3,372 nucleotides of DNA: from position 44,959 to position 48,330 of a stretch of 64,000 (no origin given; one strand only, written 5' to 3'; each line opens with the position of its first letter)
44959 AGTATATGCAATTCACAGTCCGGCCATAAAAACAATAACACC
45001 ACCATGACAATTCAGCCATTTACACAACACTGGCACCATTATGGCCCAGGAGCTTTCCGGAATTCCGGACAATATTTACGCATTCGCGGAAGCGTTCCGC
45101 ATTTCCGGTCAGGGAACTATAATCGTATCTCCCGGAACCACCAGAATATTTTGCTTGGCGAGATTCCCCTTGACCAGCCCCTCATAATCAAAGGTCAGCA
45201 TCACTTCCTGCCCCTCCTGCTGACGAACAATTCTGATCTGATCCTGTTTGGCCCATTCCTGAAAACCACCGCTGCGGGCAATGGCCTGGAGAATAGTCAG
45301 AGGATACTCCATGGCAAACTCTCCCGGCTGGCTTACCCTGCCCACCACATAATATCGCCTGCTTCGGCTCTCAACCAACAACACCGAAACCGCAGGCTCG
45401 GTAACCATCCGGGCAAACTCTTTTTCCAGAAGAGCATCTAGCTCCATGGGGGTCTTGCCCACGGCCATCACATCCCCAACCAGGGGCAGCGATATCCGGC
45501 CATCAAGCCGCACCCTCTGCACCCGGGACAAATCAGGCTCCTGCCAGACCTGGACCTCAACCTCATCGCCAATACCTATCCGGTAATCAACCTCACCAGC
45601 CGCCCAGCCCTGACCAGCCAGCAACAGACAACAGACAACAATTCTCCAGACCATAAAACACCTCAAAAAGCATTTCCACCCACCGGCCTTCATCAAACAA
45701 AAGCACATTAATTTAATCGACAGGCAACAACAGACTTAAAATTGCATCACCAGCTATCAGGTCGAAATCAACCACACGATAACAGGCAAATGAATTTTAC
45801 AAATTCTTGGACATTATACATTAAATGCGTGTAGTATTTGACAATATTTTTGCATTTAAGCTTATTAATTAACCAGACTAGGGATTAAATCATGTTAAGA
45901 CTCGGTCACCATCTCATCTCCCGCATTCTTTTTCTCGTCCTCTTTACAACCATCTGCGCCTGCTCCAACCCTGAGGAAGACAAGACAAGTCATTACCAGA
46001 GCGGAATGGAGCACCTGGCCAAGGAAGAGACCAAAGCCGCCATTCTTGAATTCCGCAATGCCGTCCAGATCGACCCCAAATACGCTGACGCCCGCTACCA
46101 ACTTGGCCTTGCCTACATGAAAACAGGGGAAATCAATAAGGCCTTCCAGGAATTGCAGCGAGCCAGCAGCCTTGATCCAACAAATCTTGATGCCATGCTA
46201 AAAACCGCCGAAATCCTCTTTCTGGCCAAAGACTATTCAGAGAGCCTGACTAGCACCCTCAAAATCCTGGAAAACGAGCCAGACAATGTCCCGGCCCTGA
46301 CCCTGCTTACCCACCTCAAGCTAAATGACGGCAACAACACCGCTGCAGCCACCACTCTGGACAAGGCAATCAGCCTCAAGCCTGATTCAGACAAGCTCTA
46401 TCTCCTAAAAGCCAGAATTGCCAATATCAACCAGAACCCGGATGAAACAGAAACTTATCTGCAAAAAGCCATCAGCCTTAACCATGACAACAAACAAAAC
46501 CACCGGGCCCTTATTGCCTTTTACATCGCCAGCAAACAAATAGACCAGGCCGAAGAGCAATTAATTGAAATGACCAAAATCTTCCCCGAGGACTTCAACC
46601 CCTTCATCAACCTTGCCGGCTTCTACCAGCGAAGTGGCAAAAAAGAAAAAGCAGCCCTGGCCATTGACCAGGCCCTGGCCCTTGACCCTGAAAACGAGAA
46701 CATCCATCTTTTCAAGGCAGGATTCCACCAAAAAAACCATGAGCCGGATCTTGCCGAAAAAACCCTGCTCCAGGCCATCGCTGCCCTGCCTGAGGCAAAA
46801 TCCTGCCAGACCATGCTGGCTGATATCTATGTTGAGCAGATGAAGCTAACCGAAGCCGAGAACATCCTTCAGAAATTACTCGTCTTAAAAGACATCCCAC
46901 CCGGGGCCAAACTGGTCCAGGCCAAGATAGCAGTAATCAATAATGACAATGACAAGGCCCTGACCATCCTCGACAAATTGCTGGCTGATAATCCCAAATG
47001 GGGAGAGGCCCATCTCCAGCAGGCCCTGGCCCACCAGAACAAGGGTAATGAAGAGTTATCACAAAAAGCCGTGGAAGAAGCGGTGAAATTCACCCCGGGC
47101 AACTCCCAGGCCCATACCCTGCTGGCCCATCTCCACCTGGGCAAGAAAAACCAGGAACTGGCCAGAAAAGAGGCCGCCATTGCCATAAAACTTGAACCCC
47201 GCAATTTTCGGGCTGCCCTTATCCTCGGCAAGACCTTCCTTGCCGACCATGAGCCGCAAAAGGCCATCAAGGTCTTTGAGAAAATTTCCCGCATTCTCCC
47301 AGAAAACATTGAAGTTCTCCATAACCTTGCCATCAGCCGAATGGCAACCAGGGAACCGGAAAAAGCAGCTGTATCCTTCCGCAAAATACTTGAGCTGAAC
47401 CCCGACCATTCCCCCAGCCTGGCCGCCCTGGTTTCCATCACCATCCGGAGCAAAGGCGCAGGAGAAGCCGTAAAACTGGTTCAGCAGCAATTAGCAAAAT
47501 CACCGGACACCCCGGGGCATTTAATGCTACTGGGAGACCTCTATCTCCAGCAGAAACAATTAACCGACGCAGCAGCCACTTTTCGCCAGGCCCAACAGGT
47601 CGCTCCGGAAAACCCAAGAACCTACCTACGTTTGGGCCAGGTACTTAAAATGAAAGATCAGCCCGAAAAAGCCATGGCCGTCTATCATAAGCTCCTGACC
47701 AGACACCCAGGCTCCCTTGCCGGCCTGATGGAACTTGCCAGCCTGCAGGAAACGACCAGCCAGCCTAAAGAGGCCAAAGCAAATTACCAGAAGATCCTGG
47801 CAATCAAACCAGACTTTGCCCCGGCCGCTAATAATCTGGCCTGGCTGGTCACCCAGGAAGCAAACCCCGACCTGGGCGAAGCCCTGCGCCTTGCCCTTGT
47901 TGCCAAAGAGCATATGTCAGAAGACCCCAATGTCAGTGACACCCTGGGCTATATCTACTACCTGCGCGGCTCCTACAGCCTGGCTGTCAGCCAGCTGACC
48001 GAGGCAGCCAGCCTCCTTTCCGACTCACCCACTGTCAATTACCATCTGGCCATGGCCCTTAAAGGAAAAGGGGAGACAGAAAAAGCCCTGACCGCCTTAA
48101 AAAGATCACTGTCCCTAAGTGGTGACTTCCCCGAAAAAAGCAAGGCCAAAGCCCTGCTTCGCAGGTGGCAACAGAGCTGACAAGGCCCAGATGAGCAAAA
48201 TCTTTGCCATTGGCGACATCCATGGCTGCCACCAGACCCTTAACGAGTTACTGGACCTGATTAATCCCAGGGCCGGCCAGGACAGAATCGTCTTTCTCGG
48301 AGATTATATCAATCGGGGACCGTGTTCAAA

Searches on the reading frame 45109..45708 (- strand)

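Call 59: search_protein_families(library=ncbifam, proteins=[window:45109-45708:-], max_evalue=1e-8)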
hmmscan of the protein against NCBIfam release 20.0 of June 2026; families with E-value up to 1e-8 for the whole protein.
window:45109-45708:- (199 aa): 4 families
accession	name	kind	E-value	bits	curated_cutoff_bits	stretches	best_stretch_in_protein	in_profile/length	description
TIGR03027.2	pepcterm_export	equivalog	4e-40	137.2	180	1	41-199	2-165/169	XrtA/PEP-CTERM system exopolysaccharide export protein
NF041843.1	EpsY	equivalog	2.2e-33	115.3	320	1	39-198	50-210/211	exopolysaccharide export protein EpsY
TIGR03028.1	EpsE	equivalog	3.9e-26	91.8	262.65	1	41-198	1-159/239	polysaccharide export protein EpsE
NF011658.0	PRK15078.1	subfamily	6.5e-23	81.1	333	1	40-199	83-250/380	polysaccharide export protein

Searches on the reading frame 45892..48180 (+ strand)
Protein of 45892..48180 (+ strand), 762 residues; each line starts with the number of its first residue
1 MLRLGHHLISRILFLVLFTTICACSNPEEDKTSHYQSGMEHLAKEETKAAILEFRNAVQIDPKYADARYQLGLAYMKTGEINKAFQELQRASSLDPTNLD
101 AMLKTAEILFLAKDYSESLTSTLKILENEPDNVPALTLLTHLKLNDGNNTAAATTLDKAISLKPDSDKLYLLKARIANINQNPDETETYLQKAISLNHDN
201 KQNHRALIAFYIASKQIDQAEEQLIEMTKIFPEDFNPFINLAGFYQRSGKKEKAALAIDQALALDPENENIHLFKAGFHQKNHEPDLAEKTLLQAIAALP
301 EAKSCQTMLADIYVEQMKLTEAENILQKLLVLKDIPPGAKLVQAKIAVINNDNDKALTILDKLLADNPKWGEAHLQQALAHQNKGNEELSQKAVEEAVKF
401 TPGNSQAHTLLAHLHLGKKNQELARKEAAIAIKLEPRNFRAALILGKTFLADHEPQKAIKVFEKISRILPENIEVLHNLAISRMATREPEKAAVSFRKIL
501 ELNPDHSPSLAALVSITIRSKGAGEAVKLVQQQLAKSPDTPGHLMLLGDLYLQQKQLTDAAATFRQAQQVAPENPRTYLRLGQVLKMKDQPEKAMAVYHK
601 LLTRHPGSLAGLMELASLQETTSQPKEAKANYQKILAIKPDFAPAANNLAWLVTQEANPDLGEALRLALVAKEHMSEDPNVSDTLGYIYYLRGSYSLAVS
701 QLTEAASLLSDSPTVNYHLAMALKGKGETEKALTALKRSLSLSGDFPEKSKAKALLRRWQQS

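Call 59: search_protein_families(library=ncbifam, proteins=[window:45892-48180:+], max_evalue=1e-8)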
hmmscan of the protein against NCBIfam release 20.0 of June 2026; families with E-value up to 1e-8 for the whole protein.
window:45892-48180:+ (762 aa): 23 families
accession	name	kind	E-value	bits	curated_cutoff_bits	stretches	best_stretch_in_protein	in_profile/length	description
TIGR02917.1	PEP_TPR_lipo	equivalog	4.7e-106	355.6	312.2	4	340-738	502-896/899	XrtA/PEP-CTERM system TPR-repeat protein PrsT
NF040959.1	MamA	equivalog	1.1e-56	191.5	200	2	29-170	34-176/204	magnetosome protein MamA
TIGR02521.1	type_IV_pilW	equivalog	5.4e-49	166.9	154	3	369-546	29-208/234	type IV pilus biogenesis/stability protein PilW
NF033758.1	gliding_GltE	equivalog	2.8e-32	112.2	225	1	352-607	101-357/411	adventurous gliding motility TPR repeat lipoprotein GltE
NF052415.1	T3SS_chap_SctY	equivalog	1.6e-31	109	70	0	308-398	11-104/106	type III secretion apparatus assembly chaperone SctY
NF033920.0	C39_PA2778_fam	equivalog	1.9e-31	109.4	150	0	576-658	157-239/255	PA2778 family cysteine peptidase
TIGR02552.1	LcrH_SycD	equivalog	2.9e-27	95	104.8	0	28-119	15-106/136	SycD/LcrH family type III secretion system chaperone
NF008757.0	PRK11788.1-5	equivalog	4.6e-26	91.9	363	0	34-204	181-354/388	lipopolysaccharide assembly protein LapB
NF033762.1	social_mot_Tgl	equivalog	6.9e-24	84.6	225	0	66-158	32-125/252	social motility TPR repeat lipoprotein Tgl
TIGR03939.1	PGA_TPR_OMP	equivalog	2.7e-23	82.1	366.65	0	179-318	373-512/800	poly-beta-1,6 N-acetyl-D-glucosamine export porin PgaA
NF008755.0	PRK11788.1-3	equivalog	1.6e-21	77.1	430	0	406-546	181-321/388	lipopolysaccharide assembly protein LapB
NF047371.1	FlcA_CTERM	equivalog_domain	7.9e-21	74.2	300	0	40-120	448-528/646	periplasmic flagellar collar protein FlcA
NF008756.0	PRK11788.1-4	equivalog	5.1e-19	68.5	474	0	362-547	131-322/389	lipopolysaccharide assembly protein LapB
TIGR02795.1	tol_pal_ybgF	equivalog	1.7e-18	67.3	90.1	0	527-608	25-109/119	tol-pal system protein YbgF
NF008520.0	PRK11447.1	equivalog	5.5e-18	64.2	858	0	548-737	358-553/1157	cellulose synthase complex outer membrane protein BcsC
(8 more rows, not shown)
